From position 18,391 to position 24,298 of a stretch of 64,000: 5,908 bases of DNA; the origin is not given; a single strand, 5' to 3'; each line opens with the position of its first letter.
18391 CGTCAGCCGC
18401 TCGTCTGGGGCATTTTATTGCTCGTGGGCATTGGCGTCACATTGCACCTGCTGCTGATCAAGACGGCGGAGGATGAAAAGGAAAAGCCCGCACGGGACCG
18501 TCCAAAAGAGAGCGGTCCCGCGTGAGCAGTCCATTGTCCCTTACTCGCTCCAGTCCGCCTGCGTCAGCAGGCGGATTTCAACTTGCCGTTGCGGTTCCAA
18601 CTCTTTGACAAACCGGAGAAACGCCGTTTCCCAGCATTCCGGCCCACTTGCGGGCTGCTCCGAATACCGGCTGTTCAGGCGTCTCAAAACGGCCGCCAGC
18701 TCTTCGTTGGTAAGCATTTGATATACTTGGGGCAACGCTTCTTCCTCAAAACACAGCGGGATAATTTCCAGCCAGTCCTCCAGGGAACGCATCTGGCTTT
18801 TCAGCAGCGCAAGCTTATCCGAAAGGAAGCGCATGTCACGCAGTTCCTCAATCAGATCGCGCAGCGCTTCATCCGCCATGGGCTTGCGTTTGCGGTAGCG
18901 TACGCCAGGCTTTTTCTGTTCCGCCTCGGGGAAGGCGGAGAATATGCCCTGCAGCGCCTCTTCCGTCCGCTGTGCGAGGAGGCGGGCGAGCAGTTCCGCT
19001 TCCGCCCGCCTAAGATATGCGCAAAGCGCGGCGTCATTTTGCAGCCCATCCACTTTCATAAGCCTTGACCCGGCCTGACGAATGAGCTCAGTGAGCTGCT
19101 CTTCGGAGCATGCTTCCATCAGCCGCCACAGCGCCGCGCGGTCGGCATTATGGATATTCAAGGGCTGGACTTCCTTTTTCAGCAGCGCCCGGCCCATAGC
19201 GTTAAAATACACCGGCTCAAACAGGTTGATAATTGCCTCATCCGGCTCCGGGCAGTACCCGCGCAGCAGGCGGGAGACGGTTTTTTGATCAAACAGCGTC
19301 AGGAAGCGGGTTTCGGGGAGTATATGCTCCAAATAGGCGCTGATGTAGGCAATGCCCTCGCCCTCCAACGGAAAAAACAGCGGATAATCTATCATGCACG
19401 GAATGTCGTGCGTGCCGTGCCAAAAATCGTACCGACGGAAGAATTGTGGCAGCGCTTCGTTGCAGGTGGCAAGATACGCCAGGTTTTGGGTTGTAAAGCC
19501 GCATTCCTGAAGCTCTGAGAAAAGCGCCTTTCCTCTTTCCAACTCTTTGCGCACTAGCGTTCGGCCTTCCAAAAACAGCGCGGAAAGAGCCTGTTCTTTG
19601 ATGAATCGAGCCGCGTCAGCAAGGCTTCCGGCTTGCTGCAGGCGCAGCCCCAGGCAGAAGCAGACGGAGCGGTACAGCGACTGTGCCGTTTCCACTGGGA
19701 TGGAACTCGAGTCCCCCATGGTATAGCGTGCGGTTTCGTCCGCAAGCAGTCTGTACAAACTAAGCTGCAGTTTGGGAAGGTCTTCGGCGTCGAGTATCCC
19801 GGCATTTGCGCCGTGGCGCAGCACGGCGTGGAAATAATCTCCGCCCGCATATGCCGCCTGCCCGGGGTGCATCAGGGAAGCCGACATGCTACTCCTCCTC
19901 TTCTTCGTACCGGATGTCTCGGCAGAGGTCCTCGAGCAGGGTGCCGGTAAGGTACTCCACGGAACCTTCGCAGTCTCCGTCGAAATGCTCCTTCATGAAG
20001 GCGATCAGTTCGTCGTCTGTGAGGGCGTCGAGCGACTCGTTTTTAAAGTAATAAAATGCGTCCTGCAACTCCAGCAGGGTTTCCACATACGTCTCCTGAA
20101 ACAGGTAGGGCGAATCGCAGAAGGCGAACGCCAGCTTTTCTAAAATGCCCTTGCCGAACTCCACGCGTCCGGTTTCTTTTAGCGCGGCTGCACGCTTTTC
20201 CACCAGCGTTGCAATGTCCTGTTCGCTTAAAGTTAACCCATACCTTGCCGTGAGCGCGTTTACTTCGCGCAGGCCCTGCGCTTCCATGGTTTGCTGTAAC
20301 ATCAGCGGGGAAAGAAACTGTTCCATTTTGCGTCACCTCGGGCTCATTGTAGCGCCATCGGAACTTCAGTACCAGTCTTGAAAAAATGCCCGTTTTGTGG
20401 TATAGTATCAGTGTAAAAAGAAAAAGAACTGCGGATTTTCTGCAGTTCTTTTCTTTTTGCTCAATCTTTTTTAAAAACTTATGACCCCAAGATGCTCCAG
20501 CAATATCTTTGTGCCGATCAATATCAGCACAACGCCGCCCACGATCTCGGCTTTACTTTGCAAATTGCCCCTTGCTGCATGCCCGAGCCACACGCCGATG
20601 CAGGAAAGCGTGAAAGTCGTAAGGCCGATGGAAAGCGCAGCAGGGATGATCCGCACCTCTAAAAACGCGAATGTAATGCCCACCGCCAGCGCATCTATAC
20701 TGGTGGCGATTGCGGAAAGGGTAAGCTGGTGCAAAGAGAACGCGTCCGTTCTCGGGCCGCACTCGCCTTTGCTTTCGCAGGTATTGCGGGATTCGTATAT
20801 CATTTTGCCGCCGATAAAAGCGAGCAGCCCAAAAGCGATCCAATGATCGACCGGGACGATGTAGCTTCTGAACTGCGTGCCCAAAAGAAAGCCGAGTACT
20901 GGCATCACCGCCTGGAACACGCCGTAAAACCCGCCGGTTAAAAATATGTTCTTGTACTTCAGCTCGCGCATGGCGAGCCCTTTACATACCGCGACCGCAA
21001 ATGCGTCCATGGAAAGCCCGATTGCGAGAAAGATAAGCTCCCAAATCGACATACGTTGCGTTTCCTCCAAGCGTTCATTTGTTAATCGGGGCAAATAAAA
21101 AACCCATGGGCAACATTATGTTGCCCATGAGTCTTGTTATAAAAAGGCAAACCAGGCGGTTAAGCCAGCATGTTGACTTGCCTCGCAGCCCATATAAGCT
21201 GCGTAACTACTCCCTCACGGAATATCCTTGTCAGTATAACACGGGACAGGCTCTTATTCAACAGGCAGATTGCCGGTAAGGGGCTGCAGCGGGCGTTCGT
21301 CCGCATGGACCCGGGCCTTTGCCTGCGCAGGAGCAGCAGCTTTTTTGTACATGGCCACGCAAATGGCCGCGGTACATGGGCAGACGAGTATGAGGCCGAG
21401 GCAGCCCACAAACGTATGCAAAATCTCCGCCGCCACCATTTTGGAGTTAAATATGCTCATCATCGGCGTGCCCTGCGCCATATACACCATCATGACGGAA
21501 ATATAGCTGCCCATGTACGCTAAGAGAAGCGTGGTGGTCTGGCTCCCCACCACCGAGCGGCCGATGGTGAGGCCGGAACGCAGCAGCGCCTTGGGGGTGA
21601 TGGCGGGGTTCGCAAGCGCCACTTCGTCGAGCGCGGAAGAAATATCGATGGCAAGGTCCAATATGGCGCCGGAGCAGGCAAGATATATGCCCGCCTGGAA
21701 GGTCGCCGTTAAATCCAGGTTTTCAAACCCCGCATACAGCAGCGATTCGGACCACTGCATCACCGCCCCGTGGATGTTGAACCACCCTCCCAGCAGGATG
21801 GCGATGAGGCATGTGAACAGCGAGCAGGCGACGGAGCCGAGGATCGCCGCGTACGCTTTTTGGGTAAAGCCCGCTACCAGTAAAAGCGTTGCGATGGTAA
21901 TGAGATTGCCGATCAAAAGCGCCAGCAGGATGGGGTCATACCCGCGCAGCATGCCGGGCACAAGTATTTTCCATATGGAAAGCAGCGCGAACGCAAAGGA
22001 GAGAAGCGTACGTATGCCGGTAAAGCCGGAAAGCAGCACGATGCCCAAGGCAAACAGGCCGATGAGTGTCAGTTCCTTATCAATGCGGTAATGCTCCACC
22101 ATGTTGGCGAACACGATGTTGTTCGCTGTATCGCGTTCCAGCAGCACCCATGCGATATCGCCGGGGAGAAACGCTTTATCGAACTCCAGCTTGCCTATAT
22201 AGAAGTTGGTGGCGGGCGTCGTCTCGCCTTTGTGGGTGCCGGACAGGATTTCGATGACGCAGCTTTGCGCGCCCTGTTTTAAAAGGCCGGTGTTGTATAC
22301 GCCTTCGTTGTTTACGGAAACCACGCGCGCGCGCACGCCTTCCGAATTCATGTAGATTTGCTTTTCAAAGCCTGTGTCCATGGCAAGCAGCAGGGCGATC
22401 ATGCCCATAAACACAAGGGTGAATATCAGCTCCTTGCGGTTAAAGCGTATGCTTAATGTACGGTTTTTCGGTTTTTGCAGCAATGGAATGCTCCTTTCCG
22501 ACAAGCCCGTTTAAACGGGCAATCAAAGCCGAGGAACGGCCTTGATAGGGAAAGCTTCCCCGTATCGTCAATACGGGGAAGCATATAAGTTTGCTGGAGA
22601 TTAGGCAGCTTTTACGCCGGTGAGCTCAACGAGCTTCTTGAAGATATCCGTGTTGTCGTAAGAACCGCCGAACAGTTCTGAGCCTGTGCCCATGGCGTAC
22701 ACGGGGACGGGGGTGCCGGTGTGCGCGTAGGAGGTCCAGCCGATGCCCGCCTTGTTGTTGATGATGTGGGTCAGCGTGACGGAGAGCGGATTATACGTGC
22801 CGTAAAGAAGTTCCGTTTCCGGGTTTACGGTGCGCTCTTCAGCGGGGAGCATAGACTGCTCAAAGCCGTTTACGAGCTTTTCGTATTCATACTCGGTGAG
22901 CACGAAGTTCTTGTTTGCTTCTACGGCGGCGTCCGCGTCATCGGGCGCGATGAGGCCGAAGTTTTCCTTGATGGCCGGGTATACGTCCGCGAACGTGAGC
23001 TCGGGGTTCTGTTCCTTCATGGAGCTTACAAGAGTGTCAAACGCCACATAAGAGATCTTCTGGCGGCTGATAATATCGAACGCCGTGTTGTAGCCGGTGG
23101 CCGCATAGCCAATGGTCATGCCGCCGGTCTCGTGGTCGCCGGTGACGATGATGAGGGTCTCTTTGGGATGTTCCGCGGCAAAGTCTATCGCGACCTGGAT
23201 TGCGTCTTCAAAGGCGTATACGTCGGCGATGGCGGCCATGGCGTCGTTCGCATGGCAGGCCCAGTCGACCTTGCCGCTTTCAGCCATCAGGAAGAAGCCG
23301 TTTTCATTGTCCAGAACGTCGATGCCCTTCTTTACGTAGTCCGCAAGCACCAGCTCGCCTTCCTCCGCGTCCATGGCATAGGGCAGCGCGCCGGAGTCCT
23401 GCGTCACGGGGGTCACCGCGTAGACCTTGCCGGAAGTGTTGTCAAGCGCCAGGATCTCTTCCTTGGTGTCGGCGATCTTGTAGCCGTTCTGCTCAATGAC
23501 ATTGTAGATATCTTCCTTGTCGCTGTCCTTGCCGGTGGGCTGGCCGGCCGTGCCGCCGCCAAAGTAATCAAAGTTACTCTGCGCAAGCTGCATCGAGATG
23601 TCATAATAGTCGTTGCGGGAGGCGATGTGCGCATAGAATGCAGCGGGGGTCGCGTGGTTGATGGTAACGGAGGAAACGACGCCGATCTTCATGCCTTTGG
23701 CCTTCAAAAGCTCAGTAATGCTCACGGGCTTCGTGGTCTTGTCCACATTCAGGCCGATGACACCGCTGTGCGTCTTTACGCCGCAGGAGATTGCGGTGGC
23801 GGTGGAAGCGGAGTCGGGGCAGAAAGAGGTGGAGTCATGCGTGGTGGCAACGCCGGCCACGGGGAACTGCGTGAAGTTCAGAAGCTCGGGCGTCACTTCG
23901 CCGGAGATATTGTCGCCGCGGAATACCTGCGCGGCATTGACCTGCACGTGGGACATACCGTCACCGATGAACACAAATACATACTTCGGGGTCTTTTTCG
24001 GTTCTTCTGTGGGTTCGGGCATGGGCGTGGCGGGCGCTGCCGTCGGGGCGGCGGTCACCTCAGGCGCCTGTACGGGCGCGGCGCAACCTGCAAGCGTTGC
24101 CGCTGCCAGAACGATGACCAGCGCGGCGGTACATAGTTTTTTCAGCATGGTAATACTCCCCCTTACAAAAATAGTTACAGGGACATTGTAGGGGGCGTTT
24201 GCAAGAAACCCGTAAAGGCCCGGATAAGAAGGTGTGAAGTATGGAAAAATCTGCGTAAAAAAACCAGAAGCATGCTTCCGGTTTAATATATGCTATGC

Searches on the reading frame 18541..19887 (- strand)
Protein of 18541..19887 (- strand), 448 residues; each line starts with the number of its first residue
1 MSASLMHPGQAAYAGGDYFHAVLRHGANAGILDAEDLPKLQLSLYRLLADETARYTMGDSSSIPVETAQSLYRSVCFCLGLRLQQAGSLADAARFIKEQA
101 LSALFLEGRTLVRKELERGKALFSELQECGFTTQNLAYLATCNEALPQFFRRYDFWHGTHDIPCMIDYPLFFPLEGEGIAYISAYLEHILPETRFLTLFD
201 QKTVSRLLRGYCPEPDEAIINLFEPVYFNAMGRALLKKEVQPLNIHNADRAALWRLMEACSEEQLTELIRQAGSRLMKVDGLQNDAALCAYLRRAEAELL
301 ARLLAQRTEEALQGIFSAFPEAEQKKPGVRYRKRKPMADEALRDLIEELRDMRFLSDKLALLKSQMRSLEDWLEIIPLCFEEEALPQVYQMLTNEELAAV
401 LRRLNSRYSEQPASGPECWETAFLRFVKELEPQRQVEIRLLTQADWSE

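Call 36: search_protein_families(library=pfam, proteins=[window:18541-19887:-])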
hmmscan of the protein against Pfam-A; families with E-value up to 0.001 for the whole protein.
window:18541-19887:- (448 aa): 1 family
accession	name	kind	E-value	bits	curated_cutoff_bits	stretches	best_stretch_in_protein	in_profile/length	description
PF19677.4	DUF6179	-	1.2e-67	228.4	25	1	47-316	1-270/272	Family of unknown function (DUF6179)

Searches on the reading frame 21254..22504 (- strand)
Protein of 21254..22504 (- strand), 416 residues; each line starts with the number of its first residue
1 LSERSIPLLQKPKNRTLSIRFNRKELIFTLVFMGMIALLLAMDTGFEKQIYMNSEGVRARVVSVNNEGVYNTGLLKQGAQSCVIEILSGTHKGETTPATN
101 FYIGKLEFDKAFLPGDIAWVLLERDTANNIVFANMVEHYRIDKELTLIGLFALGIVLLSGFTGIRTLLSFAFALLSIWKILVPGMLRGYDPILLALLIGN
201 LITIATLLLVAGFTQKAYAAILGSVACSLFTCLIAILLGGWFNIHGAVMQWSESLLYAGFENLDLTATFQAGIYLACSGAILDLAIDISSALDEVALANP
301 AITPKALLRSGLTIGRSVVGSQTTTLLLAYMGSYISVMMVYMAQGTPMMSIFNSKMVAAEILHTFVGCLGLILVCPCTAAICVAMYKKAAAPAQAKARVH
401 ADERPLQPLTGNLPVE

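Call 36: search_protein_families(library=pfam, proteins=[window:21254-22504:-])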
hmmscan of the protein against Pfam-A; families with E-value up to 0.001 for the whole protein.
window:21254-22504:- (416 aa): 1 family
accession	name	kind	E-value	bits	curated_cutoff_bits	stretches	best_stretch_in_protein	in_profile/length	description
PF07907.16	YibE_F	-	1e-70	238.5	27.2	1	146-383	3-240/241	YibE/F-like protein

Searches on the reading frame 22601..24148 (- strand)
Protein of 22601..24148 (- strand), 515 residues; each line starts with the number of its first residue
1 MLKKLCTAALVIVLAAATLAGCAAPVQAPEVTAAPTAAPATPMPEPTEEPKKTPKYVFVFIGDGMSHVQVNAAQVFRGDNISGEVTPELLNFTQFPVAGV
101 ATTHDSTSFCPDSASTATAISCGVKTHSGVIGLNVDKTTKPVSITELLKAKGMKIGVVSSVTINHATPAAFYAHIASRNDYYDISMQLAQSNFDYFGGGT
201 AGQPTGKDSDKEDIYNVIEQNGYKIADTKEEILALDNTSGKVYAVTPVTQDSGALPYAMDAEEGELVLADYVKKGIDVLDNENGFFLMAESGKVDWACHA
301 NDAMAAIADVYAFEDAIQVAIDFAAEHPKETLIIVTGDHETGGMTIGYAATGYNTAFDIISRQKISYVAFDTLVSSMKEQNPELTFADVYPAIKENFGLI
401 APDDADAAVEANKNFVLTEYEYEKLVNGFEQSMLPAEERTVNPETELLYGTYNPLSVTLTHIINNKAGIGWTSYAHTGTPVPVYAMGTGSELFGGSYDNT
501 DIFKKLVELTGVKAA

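Call 36: search_protein_families(library=pfam, proteins=[window:22601-24148:-])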
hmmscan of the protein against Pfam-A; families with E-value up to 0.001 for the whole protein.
window:22601-24148:- (515 aa): 1 family
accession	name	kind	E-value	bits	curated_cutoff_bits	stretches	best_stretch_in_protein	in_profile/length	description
PF00245.25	Alk_phosphatase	-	2.5e-66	224.8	24.4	1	55-508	2-419/423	Alkaline phosphatase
